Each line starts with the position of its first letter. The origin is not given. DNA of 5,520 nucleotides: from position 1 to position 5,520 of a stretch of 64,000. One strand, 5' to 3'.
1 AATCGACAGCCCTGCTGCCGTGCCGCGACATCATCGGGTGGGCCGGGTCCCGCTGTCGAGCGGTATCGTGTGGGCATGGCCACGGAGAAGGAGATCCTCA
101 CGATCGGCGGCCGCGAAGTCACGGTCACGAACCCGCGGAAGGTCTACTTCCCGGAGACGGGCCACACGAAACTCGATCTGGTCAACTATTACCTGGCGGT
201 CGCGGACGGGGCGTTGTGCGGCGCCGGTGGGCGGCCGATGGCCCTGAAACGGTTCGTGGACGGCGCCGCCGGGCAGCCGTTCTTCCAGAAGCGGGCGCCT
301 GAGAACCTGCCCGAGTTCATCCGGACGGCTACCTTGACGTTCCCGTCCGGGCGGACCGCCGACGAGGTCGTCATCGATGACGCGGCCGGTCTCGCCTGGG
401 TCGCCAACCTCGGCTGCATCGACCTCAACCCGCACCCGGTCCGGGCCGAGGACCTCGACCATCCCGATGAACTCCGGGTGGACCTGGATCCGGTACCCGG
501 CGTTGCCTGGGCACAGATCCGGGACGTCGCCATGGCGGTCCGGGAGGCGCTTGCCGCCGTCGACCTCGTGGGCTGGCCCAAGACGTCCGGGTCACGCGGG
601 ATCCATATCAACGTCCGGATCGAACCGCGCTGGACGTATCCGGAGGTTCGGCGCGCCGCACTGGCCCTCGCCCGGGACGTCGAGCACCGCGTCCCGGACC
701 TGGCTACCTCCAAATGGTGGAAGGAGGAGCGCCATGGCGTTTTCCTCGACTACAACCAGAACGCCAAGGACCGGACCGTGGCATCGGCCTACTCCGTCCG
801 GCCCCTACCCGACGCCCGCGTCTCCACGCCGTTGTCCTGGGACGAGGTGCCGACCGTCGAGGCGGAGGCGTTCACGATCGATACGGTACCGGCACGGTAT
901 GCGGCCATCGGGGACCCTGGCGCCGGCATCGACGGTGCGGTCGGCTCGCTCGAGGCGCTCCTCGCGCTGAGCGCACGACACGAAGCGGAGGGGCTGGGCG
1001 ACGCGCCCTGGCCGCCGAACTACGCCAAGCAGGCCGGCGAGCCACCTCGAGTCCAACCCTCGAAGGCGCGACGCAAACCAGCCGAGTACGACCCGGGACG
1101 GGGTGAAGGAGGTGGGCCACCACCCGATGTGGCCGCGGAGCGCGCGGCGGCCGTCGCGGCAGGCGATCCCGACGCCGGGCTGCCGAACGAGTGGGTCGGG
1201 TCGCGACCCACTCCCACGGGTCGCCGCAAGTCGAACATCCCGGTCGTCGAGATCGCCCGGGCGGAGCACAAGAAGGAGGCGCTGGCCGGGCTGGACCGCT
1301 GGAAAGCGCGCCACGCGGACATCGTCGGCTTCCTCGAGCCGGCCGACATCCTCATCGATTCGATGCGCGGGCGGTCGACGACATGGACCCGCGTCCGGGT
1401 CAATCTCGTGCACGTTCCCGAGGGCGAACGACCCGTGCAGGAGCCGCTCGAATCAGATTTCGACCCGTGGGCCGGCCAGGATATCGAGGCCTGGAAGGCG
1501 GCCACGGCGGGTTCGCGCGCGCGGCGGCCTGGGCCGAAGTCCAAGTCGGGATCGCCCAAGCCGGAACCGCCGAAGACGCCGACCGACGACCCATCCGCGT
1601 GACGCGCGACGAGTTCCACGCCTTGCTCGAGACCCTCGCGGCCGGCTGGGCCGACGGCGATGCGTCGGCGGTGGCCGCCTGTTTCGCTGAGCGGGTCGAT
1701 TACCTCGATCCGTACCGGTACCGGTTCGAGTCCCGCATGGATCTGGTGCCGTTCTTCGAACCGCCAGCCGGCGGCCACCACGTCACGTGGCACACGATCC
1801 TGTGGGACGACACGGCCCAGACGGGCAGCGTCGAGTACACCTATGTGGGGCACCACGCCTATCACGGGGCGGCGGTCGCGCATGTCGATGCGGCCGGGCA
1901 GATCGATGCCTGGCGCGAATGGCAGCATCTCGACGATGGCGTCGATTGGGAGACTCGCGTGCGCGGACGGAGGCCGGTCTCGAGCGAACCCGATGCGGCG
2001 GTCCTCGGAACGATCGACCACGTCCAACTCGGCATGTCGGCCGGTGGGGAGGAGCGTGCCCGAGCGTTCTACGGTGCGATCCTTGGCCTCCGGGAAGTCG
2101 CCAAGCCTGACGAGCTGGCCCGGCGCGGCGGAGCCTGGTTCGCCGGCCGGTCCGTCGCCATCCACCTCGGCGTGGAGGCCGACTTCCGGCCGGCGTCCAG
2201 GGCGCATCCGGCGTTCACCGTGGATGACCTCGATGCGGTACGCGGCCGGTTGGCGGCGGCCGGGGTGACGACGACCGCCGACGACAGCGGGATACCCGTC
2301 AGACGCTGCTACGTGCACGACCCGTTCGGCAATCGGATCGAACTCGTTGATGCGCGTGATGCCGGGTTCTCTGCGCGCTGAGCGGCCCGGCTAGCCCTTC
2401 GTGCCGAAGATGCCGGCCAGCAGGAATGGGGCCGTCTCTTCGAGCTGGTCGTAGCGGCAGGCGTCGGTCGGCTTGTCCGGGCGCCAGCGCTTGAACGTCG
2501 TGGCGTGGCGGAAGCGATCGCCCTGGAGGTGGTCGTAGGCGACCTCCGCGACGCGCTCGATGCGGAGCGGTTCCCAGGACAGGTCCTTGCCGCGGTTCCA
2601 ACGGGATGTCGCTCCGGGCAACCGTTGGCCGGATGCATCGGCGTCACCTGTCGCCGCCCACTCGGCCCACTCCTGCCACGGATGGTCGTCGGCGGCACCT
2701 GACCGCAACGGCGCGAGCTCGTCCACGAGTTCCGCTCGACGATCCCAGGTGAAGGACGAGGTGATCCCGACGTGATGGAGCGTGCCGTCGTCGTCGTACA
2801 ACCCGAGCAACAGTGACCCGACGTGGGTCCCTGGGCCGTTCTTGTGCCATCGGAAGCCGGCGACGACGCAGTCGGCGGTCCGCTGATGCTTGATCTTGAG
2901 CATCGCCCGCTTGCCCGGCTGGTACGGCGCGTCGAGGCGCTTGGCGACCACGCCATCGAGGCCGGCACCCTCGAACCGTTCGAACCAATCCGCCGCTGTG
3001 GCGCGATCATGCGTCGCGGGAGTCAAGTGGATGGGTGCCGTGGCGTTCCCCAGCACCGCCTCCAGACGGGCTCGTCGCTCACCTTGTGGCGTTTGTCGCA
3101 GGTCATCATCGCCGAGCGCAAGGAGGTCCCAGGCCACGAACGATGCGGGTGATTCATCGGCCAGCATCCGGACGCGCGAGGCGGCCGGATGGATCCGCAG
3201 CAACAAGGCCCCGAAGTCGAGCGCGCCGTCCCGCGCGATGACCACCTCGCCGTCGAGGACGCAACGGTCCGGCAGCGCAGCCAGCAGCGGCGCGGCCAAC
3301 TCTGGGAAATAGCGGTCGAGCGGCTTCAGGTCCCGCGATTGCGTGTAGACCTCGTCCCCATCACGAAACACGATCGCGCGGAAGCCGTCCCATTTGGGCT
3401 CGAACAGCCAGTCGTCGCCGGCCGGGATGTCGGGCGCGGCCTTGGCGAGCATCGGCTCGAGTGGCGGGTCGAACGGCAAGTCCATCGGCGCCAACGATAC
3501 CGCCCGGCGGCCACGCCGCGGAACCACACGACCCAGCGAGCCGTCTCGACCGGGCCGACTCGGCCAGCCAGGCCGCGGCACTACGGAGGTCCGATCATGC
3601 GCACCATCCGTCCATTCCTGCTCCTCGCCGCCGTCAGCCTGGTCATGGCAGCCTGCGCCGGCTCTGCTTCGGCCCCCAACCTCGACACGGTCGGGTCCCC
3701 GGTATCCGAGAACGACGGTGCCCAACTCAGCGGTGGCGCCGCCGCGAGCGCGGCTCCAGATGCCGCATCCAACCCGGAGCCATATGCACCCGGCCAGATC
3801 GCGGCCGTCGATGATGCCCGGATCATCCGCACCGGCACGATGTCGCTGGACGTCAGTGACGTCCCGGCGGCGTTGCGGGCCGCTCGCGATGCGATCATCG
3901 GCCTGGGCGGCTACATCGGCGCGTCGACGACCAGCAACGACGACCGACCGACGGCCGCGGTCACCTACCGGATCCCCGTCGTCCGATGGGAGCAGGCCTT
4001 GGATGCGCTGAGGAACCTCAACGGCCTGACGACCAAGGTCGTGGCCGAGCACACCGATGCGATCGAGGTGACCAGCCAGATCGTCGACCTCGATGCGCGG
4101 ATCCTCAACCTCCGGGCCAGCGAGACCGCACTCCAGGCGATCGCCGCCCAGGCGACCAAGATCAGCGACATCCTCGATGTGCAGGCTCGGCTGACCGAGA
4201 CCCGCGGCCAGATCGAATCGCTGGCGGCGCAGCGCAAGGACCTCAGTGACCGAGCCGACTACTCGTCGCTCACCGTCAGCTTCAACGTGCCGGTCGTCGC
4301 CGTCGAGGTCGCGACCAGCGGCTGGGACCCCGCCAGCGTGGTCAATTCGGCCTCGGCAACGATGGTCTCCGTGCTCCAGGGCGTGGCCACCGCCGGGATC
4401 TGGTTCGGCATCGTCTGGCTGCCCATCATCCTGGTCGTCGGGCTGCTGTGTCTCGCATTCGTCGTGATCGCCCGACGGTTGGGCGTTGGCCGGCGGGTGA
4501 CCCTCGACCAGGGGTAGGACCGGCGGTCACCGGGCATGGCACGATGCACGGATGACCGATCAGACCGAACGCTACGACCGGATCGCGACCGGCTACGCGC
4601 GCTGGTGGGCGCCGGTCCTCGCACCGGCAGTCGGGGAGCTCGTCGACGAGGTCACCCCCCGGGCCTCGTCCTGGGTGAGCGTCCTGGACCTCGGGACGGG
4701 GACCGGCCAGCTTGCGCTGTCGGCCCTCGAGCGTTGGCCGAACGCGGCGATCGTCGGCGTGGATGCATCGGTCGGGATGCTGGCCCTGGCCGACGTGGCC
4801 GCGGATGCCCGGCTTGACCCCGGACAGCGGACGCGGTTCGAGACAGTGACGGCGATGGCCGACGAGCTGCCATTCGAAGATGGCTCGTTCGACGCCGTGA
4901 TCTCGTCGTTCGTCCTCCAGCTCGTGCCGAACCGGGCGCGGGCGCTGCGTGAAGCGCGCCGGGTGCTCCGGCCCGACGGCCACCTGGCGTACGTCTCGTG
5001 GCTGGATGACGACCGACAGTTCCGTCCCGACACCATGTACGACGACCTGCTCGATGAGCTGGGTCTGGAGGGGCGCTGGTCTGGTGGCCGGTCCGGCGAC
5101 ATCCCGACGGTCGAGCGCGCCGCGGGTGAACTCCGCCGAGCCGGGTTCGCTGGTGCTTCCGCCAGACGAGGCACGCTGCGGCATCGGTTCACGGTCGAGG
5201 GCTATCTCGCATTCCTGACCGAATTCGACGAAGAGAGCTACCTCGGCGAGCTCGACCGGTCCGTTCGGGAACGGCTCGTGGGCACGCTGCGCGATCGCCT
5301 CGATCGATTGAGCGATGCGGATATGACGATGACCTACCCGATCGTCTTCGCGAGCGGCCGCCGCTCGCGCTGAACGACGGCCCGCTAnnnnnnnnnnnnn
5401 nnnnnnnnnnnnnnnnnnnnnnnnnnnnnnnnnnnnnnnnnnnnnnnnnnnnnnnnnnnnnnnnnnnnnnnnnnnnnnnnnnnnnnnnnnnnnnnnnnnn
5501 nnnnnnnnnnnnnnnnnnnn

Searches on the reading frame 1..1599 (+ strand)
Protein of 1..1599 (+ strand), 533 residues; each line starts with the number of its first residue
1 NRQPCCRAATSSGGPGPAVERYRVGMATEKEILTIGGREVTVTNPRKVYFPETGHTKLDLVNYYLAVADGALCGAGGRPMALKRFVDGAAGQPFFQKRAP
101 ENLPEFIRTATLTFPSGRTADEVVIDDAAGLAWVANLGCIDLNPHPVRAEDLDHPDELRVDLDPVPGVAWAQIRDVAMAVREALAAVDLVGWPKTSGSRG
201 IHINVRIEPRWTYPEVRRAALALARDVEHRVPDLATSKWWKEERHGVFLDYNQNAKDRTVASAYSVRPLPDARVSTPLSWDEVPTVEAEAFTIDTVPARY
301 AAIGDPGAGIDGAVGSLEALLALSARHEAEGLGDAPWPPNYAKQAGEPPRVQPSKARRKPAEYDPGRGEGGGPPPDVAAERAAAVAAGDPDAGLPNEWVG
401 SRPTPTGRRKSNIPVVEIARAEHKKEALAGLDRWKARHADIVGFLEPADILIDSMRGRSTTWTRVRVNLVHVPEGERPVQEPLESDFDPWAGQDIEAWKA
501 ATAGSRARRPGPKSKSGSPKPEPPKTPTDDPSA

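Call 8: search_protein_families(library=pfam, max_evalue=0.001, proteins=[window:1-1599:+])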
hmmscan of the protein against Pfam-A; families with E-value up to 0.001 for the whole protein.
window:1-1599:+ (533 aa): 2 families
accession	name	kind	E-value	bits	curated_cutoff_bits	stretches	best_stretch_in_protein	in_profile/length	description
PF21686.3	LigD_Prim-Pol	-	4.6e-84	282.4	27.4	1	56-306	1-253/254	LigD, primase-polymerase domain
PF01896.25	DNA_primase_S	-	4.9e-07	30.7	26.8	1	151-280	2-163/163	DNA primase small subunit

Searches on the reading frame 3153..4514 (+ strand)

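Call 8: search_protein_families(library=pfam, max_evalue=0.001, proteins=[window:3153-4514:+])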
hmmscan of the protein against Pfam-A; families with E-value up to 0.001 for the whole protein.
window:3153-4514:+ (454 aa): 1 family
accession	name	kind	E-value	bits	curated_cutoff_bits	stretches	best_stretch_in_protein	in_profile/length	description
PF14257.11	DUF4349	-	6e-45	153.6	27.7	1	223-436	2-211/213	Domain of unknown function (DUF4349)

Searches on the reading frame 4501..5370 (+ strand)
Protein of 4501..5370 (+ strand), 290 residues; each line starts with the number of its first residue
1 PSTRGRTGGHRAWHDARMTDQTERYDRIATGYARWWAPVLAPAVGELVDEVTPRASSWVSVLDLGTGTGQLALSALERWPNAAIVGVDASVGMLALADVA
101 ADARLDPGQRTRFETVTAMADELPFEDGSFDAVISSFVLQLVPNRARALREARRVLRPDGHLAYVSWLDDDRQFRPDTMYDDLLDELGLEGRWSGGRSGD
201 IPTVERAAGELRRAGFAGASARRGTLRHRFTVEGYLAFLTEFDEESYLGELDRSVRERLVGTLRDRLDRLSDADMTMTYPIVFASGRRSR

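Call 8: search_protein_families(library=pfam, max_evalue=0.001, proteins=[window:4501-5370:+])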
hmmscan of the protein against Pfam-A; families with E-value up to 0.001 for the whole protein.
window:4501-5370:+ (290 aa): 8 families
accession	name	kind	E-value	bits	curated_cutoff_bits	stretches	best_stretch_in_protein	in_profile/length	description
PF08241.18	Methyltransf_11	-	1.3e-22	80.7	21.2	1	62-163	1-94/95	Methyltransferase domain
PF13649.12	Methyltransf_25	-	1.6e-21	77.2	27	1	61-160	1-97/97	Methyltransferase domain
PF08242.18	Methyltransf_12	-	4.5e-17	63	30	1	62-162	1-98/98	Methyltransferase domain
PF13847.12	Methyltransf_31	-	4.1e-16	59.4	27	1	59-164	5-109/145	Methyltransferase domain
PF01209.24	Ubie_methyltran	-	3.6e-14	53.1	20.1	1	60-163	50-150/233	ubiE/COQ5 methyltransferase family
PF13489.12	Methyltransf_23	-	3.9e-13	49.9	27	1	46-179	11-124/164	Methyltransferase domain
PF05175.20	MTS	-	1e-05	25.7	23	1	60-165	34-139/170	Methyltransferase small domain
PF05148.21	Methyltransf_8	-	0.00081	19.8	27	0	119-163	113-155/219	Hypothetical methyltransferase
